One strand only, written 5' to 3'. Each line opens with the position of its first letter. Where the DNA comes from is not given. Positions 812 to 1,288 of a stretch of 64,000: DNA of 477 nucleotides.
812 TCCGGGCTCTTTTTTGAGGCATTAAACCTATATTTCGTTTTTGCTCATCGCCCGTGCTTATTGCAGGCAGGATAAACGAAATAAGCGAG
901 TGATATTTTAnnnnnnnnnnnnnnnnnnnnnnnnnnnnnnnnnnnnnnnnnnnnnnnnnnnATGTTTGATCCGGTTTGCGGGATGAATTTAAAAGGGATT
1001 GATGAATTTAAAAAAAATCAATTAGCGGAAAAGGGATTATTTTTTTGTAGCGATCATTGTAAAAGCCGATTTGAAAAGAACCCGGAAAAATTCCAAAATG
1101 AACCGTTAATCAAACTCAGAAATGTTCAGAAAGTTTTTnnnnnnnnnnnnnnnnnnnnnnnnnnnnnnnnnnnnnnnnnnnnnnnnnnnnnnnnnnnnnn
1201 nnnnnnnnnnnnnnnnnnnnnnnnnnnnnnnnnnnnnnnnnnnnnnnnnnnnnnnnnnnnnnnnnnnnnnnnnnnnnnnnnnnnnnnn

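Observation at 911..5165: Copper/metal efflux module: YHS-domain fused to a MacB-type ABC ATPase next to a CPH-type P1B ATPase with its own zinc ribbon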

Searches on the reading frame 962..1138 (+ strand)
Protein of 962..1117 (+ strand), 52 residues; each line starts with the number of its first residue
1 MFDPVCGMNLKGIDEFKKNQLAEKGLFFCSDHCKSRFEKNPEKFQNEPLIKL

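Call 18: find_related_loci(query=A3, collection=genome_contigs, flank=10000)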
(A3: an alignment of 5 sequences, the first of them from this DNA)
Query A3 (59 aa) in genome_contigs; peptide patterns used: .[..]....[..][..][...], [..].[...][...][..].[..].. (x = any residue, [..] = any of these).
204 stretches matched a pattern; 86 encode a relative of the query (tblastn E <= 1e-3); the best 80 are kept; 80 distinct loci.
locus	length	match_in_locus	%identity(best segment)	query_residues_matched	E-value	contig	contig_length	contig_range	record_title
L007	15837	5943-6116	57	2-59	4e-18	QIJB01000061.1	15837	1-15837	MAG: Candidatus Campbellbacteria bacterium isolate SZUA-82 Ga0063293_10004466, whole genome shotgun sequence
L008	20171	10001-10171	51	3-59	1e-17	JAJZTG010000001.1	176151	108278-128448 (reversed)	MAG: bacterium isolate SKS3.bin68 NODE_87_length_176151_cov_5.614246, whole genome shotgun sequence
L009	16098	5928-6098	49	3-59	2e-17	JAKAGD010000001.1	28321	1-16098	MAG: bacterium isolate WY2.bin144 NODE_2174_length_28321_cov_1.362276, whole genome shotgun sequence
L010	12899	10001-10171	54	3-59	7e-17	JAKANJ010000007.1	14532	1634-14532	MAG: bacterium isolate WY5.bin66 NODE_6892_length_14532_cov_2.104339, whole genome shotgun sequence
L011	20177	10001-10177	47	1-59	2e-16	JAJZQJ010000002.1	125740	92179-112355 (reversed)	MAG: bacterium isolate SKS1.bin43 NODE_176_length_125740_cov_3.112082, whole genome shotgun sequence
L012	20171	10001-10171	46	3-59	6e-16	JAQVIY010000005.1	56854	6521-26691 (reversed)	MAG: Candidatus Paceibacterota bacterium isolate STE_50 NODE_928_length_56854_cov_11.283569_Sandtown_E, whole genome sho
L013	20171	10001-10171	51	3-59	7e-16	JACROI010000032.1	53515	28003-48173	MAG: Candidatus Magasanikbacteria bacterium isolate NC_groundwater_1957_Pr3_S-0.2um_43_6 scaffold_44898, whole genome sh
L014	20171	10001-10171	46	3-59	1e-15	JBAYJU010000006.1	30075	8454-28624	MAG: Candidatus Paceibacterota bacterium isolate SO_2016_GW1_63 scaffold02755_OW334_2016, whole genome shotgun sequence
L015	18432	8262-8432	47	3-59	2e-16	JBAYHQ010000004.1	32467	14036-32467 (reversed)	MAG: Candidatus Paceibacterota bacterium isolate SO_2016_GW1_153 scaffold02479_OW334_2016, whole genome shotgun sequence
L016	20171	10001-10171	51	3-59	9e-15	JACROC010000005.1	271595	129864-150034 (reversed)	MAG: Candidatus Harrisonbacteria bacterium isolate NC_groundwater_1951_Pr3_S-0.2um_42_5 scaffold_324828, whole genome sh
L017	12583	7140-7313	47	2-59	1e-14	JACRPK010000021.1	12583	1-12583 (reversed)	MAG: Candidatus Wolfebacteria bacterium isolate NC_groundwater_1985_Pr3_S-0.2um_36_7 scaffold_795071, whole genome shotg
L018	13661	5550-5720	46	3-59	3e-14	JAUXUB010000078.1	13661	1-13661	MAG: bacterium isolate C13_metabat.bin.52 C13_k141_298308, whole genome shotgun sequence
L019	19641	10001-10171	50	3-59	3e-14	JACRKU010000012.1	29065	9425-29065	MAG: Candidatus Yonathbacteria bacterium isolate NC_groundwater_1863_Pr3_B-0.1um_46_30 SR-2_scaffold_141_1203425, whole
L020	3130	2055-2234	45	2-59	3e-14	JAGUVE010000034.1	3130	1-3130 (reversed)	MAG: Parcubacteria group bacterium isolate DeMMO5_22 c_000000005289, whole genome shotgun sequence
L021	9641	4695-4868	43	2-59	6e-13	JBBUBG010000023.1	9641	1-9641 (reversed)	MAG: Patescibacteria group bacterium isolate H52-bin082_1 H52_bin082_1_000000000023, whole genome shotgun sequence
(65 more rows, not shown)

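Call 23: find_related_loci(query=A3, collection=metagenome_contigs, flank=10000)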
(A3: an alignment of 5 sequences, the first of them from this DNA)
Query A3 (59 aa) in metagenome_contigs; peptide patterns used: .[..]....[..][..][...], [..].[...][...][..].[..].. (x = any residue, [..] = any of these).
421 stretches matched a pattern; 103 encode a relative of the query (tblastn E <= 1e-3); the best 80 are kept; 80 distinct loci.
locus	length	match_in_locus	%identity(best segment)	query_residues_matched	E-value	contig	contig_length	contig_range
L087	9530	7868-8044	100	1-59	9e-38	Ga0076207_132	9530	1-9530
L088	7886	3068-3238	56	3-59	6e-20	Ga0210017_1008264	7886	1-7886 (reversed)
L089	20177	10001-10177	54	1-59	1e-18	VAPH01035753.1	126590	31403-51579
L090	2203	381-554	57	2-59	3e-18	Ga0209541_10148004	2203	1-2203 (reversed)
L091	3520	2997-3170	50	2-59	7e-17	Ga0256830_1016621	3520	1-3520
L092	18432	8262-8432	47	3-59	1e-16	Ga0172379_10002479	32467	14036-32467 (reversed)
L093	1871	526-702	49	1-59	2e-16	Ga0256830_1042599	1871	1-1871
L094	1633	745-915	47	3-59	5e-16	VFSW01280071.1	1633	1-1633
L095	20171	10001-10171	46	3-59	7e-16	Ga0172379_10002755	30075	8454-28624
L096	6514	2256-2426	49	3-59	6e-16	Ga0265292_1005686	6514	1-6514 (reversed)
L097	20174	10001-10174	50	2-59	7e-16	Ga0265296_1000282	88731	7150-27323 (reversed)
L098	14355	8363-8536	52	2-59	7e-16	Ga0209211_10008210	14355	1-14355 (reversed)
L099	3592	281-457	46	3-59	7e-15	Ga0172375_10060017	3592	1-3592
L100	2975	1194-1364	44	3-59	1e-14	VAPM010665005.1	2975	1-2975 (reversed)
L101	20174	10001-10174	47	2-59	3e-14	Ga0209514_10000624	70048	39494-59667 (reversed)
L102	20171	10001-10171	46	3-59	3e-14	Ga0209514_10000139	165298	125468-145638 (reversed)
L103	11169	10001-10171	44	3-59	7e-14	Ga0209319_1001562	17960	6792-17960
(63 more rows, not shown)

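Call 24: search_protein_families(library=pfam, proteins=[L008:14340-15911:-, L009:9474-11252:+, L012:17611-19158:-, L013:12242-14356:+, L010:6073-7947:+], max_evalue=0.01)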
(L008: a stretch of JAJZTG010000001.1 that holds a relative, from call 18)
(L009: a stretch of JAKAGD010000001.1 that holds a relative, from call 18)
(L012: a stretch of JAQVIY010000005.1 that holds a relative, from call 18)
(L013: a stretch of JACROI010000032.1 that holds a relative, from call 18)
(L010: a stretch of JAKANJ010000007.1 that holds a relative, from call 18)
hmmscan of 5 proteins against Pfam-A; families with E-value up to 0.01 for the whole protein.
L008:14340-15911:- (524 aa): 2 families
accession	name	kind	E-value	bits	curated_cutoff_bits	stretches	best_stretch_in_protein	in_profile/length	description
PF00122.25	E1-E2_ATPase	-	4.9e-33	114.6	28.1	1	50-219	3-180/181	E1-E2 ATPase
PF00702.32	Hydrolase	-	2.6e-29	103.4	26.4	1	237-437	2-191/191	haloacid dehalogenase-like hydrolase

L009:9474-11252:+ (593 aa): 5 families
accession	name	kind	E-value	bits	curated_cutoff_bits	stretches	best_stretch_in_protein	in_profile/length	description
PF00122.25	E1-E2_ATPase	-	4.8e-42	144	28.1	1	11-202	3-181/181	E1-E2 ATPase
PF00702.32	Hydrolase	-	4e-20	73.5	26.4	1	219-542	2-191/191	haloacid dehalogenase-like hydrolase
PF13246.12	Cation_ATPase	-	1e-14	54.8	21.7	1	283-370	2-91/91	Cation transport ATPase (P-type)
PF12710.13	HAD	-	0.00013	22.9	27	1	382-538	37-188/189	haloacid dehalogenase-like hydrolase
PF08282.18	Hydrolase_3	-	0.00045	20.5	20.9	0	515-567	196-247/255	haloacid dehalogenase-like hydrolase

L012:17611-19158:- (516 aa): 2 families
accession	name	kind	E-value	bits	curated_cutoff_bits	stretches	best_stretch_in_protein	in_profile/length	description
PF00122.25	E1-E2_ATPase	-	2.1e-34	119.1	28.1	1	32-202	3-180/181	E1-E2 ATPase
PF00702.32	Hydrolase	-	2.6e-29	103.4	26.4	1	219-420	1-191/191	haloacid dehalogenase-like hydrolase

L013:12242-14356:+ (705 aa): 3 families
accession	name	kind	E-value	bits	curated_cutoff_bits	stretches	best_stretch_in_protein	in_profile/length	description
PF00122.25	E1-E2_ATPase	-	4.8e-52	176.6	28.1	1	173-369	4-179/181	E1-E2 ATPase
PF00702.32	Hydrolase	-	1.4e-35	123.9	26.4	1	388-605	2-191/191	haloacid dehalogenase-like hydrolase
PF08282.18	Hydrolase_3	-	2e-06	28.2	20.9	1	580-626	198-244/255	haloacid dehalogenase-like hydrolase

L010:6073-7947:+ (625 aa): 3 families
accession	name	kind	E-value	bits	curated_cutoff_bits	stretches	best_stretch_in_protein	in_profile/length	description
PF00122.25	E1-E2_ATPase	-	3.4e-62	209.6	28.1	1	112-293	2-181/181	E1-E2 ATPase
PF00702.32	Hydrolase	-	7.1e-36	124.8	26.4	1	309-526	1-191/191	haloacid dehalogenase-like hydrolase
PF08282.18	Hydrolase_3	-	4.7e-08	33.5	20.9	1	507-558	204-255/255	haloacid dehalogenase-like hydrolase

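Call 27: search_protein_families(library=pfam, proteins=[L010:2346-3371:+, L097:160-867:+, L013:4720-5598:+, L013:6261-6566:+, L008:12417-14174:+, L013:1-621:+, L097:6884-8050:+, L097:2307-3275:+, L019:12052-12780:+, L014:16233-17090:-], max_evalue=0.001)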
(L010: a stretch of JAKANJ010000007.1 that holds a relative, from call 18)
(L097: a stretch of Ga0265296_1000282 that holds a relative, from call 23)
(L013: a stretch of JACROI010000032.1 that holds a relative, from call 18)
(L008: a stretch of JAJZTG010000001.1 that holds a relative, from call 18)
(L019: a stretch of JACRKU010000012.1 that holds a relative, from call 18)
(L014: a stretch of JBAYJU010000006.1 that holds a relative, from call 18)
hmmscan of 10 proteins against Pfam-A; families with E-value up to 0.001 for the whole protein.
L010:2346-3371:+ (341 aa): 0 families

L097:160-867:+ (235 aa): 2 families
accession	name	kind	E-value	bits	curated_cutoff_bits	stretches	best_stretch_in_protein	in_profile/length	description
PF00578.27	AhpC-TSA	-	4.1e-16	59.5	26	1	83-212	1-123/124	AhpC/TSA family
PF08534.16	Redoxin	-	2.1e-13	50.7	26.6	1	83-214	2-132/148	Redoxin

L013:4720-5598:+ (292 aa): 1 family
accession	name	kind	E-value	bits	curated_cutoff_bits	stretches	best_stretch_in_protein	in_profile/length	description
PF02683.22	DsbD_TM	-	1.2e-08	35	27.1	1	8-176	4-186/219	Cytochrome C biogenesis protein transmembrane domain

L013:6261-6566:+ (101 aa): 1 family
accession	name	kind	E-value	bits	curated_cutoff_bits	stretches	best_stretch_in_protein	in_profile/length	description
PF02583.22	Trns_repr_metal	-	3.8e-24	85.3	22.8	1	18-94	2-75/78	Metal-sensitive transcriptional repressor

L008:12417-14174:+ (585 aa): 9 families
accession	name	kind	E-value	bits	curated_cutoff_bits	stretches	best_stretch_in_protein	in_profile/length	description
PF05970.20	PIF1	-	1.8e-32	113.2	25.9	1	44-227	19-217/223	PIF1-like helicase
PF14493.12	HTH_40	-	2e-17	63.7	27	1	494-582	3-89/89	Helix-turn-helix domain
PF13604.12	AAA_30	-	3.7e-15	56.6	27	1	37-230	6-177/191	AAA domain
PF13245.12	AAA_19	-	3.2e-13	50.5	25.1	1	38-179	2-132/134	AAA domain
PF13401.12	AAA_22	-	5.4e-07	30.4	27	1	47-171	5-122/130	AAA domain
PF21530.3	Pif1_2B_dom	-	1.1e-05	25.5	23.9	1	289-331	4-47/47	DNA helicase Pif1, 2B domain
PF02689.20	Herpes_Helicase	-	0.00019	20.1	27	0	375-412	731-770/808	Helicase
PF13538.12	UvrD_C_2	-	0.00027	21.2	27.4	1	373-412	1-47/52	UvrD-like helicase C-terminal domain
PF20720.3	nSTAND3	-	0.00082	19.5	27.2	0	39-78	9-48/155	Novel STAND NTPase 3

L013:1-621:+ (206 aa): 1 family
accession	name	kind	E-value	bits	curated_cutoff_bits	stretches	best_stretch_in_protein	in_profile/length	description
PF07610.17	DUF1573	-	5.1e-05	23.7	26.1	0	40-94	51-98/98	Protein of unknown function (DUF1573)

L097:6884-8050:+ (388 aa): 8 families
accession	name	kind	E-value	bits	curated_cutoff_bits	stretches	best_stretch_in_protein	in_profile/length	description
PF02353.26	CMAS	-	4.1e-90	302.2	27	1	114-373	3-273/273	Mycolic acid cyclopropane synthetase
PF13649.12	Methyltransf_25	-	1.6e-12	48.4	27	1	176-266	1-97/97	Methyltransferase domain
PF08241.18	Methyltransf_11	-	1.7e-12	48.2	21.2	1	177-269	1-94/95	Methyltransferase domain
PF13489.12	Methyltransf_23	-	1.2e-11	45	27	1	170-274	20-120/164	Methyltransferase domain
PF08242.18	Methyltransf_12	-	9.1e-09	36.4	30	1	177-268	1-98/98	Methyltransferase domain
PF13847.12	Methyltransf_31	-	1e-07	32.2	27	1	171-274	2-113/145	Methyltransferase domain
PF01728.25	FtsJ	-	3e-05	24.5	24.1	1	160-239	8-97/181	FtsJ-like methyltransferase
PF08123.19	DOT1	-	0.00086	19.3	23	0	163-220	33-91/205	Histone methylation protein DOT1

L097:2307-3275:+ (322 aa): 0 families

L019:12052-12780:+ (242 aa): 1 family
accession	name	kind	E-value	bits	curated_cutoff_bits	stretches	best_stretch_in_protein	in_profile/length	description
PF18916.5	Lycopene_cyc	-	4.8e-20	72.4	27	1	141-233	1-92/92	Lycopene cyclase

L014:16233-17090:- (285 aa): 5 families
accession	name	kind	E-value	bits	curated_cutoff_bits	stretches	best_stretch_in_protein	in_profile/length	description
PF03332.19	PMM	-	2.1e-12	47.8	22.4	1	61-282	2-219/221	Eukaryotic phosphomannomutase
PF08282.18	Hydrolase_3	-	8.5e-12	45.8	20.9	1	41-248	1-212/255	haloacid dehalogenase-like hydrolase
PF00702.32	Hydrolase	-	2.6e-08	34.9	26.4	1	39-249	2-181/191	haloacid dehalogenase-like hydrolase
PF13419.12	HAD_2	-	0.00016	22.2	23.8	0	41-64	1-24/178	Haloacid dehalogenase-like hydrolase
PF05116.19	S6PP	-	0.00075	19.6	20.3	0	213-264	155-202/247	Sucrose-6F-phosphate phosphohydrolase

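Call 28: search_protein_families(library=pfam, proteins=[L098:2309-4228:+, L021:6824-7252:+, L010:1822-2361:+, L102:7076-7684:+, L103:106-807:+, L101:4939-6240:+, L089:6480-6761:-, L101:4325-4978:+, L009:1828-3555:-], max_evalue=0.001)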
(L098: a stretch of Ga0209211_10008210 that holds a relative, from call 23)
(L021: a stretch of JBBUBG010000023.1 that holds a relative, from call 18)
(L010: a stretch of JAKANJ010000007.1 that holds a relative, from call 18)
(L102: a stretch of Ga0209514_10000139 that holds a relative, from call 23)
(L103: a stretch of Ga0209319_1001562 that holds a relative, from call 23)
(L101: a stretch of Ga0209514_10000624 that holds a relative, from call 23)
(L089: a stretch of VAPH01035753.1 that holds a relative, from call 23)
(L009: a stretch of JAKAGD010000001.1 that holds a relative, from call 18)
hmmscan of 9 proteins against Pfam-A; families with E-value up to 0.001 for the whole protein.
L098:2309-4228:+ (639 aa): 2 families
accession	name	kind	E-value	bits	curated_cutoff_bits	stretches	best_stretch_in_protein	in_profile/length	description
PF04041.19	Glyco_hydro_130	-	3.6e-108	361.7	26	2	347-635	31-319/320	beta-1,4-mannooligosaccharide phosphorylase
PF04616.20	Glyco_hydro_43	-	0.00024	21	32.2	0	59-129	32-102/288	Glycosyl hydrolases family 43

L021:6824-7252:+ (142 aa): 0 families

L010:1822-2361:+ (179 aa): 0 families

L102:7076-7684:+ (202 aa): 1 family
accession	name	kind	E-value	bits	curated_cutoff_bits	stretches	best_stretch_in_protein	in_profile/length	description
PF11303.13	DUF3105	-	1.2e-29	103.4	25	1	87-199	8-124/130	Protein of unknown function (DUF3105)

L103:106-807:+ (233 aa): 1 family
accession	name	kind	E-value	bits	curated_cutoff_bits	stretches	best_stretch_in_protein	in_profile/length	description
PF09851.14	SHOCT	-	0.00011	22.2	27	1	207-230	4-27/28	Short C-terminal domain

L101:4939-6240:+ (433 aa): 1 family
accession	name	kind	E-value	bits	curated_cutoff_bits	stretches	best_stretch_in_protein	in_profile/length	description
PF13386.12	DsbD_2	-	4.3e-08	33.7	24.9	1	179-327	48-196/199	Cytochrome C biogenesis protein transmembrane region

L089:6480-6761:- (93 aa): 5 families
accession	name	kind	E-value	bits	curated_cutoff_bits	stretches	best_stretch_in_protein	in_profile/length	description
PF13192.12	Thioredoxin_3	-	2.3e-11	44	24.8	1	17-89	7-74/76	Thioredoxin domain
PF05768.20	Glrx-like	-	4.2e-06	27.4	26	1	12-90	2-77/77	Glutaredoxin-like domain (DUF836)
PF00462.30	Glutaredoxin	-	3.5e-05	24.4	22.9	1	15-74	4-59/60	Glutaredoxin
PF00085.26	Thioredoxin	-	0.00046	20.6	23.5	1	18-89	28-101/103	Thioredoxin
PF13098.12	Thioredoxin_2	-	0.00061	20.5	27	0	6-88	3-103/104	Thioredoxin-like domain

L101:4325-4978:+ (217 aa): 3 families
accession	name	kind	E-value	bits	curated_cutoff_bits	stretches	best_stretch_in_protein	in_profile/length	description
PF04140.19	ICMT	-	1.1e-10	42.3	24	1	100-182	6-91/95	Isoprenylcysteine carboxyl methyltransferase (ICMT) family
PF04191.18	PEMT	-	8.2e-08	33.1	25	1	124-189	37-103/105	Phospholipid methyltransferase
PF01222.22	ERG4_ERG24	-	1.1e-05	24.9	27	1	122-200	344-424/432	Ergosterol biosynthesis ERG4/ERG24 family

L009:1828-3555:- (575 aa): 2 families
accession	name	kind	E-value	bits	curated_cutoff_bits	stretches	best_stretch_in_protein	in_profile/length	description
PF02913.24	FAD-oxidase_C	-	4.1e-43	148.3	21.2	1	292-557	4-247/248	FAD linked oxidases, C-terminal domain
PF01565.28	FAD_binding_4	-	6.7e-26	91.1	26.4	1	39-199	1-137/139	FAD binding domain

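Call 40: search_solved_structures(query=window:962-1117:+, max_evalue=1, show_alignments=3)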
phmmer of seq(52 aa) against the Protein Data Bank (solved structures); distinct sequences matched with E-value up to 1: 0.
